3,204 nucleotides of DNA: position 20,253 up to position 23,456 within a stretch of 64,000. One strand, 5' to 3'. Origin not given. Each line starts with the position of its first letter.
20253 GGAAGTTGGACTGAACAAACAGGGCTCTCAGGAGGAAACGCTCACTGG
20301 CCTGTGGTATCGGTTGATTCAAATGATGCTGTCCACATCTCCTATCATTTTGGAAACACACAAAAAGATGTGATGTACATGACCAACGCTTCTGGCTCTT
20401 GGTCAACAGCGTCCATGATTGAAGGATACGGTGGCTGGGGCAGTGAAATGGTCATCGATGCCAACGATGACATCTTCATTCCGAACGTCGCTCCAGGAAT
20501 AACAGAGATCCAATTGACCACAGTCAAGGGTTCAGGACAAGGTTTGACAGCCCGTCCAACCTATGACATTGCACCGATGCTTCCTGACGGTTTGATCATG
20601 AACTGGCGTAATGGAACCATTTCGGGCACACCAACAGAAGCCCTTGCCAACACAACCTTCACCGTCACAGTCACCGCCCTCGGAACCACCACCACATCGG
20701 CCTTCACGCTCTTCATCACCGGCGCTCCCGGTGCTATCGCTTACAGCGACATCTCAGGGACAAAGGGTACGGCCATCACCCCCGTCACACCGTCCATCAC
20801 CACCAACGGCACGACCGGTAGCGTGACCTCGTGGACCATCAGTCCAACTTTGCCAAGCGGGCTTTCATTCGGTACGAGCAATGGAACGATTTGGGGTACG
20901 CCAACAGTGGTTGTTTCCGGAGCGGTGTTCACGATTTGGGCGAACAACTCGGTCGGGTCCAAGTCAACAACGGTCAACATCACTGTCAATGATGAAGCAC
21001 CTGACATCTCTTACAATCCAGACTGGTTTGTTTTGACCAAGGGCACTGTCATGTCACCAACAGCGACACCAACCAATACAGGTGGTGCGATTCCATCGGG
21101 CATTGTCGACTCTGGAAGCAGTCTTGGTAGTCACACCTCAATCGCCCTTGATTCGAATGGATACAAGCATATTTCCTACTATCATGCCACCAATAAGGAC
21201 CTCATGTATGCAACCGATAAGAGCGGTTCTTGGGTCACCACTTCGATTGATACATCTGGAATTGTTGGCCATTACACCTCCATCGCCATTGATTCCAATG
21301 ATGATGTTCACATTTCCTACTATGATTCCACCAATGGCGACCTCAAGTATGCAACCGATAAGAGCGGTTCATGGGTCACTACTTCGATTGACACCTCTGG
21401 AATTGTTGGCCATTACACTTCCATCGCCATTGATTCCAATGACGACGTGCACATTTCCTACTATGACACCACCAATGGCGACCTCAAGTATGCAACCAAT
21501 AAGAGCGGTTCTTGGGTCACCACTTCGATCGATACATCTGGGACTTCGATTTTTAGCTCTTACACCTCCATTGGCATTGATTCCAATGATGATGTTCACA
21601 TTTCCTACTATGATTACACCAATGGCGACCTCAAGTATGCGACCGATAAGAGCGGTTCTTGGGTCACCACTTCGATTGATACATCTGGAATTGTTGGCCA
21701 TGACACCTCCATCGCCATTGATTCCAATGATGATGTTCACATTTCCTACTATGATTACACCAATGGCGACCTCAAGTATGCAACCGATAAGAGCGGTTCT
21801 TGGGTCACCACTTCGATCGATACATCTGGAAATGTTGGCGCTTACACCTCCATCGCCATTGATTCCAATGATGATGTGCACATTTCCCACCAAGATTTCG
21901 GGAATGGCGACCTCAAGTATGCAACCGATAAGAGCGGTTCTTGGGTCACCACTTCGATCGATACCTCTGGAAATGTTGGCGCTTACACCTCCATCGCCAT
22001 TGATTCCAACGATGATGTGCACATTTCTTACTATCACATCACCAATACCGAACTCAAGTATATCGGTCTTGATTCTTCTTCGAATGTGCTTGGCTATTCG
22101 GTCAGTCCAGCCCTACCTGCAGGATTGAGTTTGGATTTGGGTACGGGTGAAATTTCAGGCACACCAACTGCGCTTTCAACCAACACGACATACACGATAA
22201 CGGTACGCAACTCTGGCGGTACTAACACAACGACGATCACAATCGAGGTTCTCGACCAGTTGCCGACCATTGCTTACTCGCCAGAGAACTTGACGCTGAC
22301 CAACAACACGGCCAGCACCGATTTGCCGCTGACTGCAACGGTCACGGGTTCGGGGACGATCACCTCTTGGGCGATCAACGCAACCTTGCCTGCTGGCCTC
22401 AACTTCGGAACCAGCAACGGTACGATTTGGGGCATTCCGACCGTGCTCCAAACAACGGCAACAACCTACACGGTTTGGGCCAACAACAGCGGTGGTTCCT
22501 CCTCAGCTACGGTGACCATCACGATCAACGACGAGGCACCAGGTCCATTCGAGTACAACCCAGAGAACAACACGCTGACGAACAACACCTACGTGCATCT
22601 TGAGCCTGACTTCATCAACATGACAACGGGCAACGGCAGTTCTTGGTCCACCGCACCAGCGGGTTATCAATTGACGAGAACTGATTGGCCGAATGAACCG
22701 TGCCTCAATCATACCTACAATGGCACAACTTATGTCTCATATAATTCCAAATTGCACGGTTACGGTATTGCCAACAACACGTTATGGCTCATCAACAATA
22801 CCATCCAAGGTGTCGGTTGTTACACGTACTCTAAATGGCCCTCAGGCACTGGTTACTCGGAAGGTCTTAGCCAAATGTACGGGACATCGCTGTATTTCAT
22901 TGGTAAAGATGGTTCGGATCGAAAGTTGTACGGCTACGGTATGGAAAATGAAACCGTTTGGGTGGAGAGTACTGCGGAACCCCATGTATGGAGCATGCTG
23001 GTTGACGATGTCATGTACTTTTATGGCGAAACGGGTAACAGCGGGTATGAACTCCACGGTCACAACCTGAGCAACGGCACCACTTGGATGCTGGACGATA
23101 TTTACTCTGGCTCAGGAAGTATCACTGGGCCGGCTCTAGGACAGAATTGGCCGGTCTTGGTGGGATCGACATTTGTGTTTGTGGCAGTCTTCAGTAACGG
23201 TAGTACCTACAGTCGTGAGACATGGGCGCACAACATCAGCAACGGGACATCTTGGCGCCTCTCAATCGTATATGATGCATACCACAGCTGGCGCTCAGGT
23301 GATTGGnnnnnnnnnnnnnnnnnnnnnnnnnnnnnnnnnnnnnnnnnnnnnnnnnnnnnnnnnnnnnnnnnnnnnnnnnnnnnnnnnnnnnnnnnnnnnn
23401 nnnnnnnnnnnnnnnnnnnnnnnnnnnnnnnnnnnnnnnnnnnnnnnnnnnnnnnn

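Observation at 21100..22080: Seven tandem 45-aa propeller-like repeats (135-bp period) with near-identical copies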

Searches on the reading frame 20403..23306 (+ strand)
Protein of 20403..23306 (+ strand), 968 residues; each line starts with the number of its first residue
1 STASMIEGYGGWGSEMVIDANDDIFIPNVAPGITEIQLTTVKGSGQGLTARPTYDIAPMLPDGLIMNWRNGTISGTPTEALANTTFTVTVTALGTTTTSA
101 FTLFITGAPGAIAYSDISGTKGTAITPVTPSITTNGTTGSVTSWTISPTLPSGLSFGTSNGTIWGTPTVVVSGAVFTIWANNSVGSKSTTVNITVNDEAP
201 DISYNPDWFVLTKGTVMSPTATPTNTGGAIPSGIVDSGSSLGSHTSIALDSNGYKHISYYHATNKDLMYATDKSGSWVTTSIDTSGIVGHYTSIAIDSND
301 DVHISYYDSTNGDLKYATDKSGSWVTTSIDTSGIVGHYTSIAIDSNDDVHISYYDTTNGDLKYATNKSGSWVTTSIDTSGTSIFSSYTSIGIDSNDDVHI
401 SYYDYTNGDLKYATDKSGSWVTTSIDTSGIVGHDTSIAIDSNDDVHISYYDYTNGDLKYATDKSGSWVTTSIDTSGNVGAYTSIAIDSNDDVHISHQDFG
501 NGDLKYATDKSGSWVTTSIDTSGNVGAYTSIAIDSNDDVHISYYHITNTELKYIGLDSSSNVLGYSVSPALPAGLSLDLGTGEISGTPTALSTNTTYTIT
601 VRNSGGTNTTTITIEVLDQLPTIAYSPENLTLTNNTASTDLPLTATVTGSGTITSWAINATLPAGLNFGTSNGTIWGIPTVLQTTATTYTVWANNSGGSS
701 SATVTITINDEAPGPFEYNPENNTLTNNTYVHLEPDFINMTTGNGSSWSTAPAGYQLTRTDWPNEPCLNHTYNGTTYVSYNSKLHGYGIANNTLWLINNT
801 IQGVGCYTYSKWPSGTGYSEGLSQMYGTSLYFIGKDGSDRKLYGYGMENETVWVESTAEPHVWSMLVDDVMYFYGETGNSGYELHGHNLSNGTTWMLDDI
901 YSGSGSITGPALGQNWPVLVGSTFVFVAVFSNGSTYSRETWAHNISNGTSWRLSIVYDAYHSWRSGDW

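Call 5: search_protein_families(library=pfam, proteins=[window:20403-23306:+], max_evalue=0.1)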
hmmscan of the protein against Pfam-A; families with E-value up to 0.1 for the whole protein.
window:20403-23306:+ (968 aa): 4 families
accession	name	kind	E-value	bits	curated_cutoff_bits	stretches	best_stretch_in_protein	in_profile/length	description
PF05345.18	He_PIG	-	3.8e-29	101.4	24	4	115-196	9-96/96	Putative Ig domain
PF21857.2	DUF6913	-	0.0018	18.6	27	0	343-370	100-127/166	Family of unknown function (DUF6913)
PF07679.22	I-set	-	0.0036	17.8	23.7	0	595-616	69-90/90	Immunoglobulin I-set domain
PF03658.20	Ub-RnfH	-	0.022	15.5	23.7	0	302-346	3-47/83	RnfH family Ubiquitin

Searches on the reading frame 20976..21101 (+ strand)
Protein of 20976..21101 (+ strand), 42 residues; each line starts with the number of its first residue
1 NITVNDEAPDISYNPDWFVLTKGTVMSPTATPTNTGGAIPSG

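Call 72: search_protein_families(library=pfam, proteins=[window:20976-21101:+], max_evalue=1)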
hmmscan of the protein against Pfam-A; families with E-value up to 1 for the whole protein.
seq(42 aa): 0 families
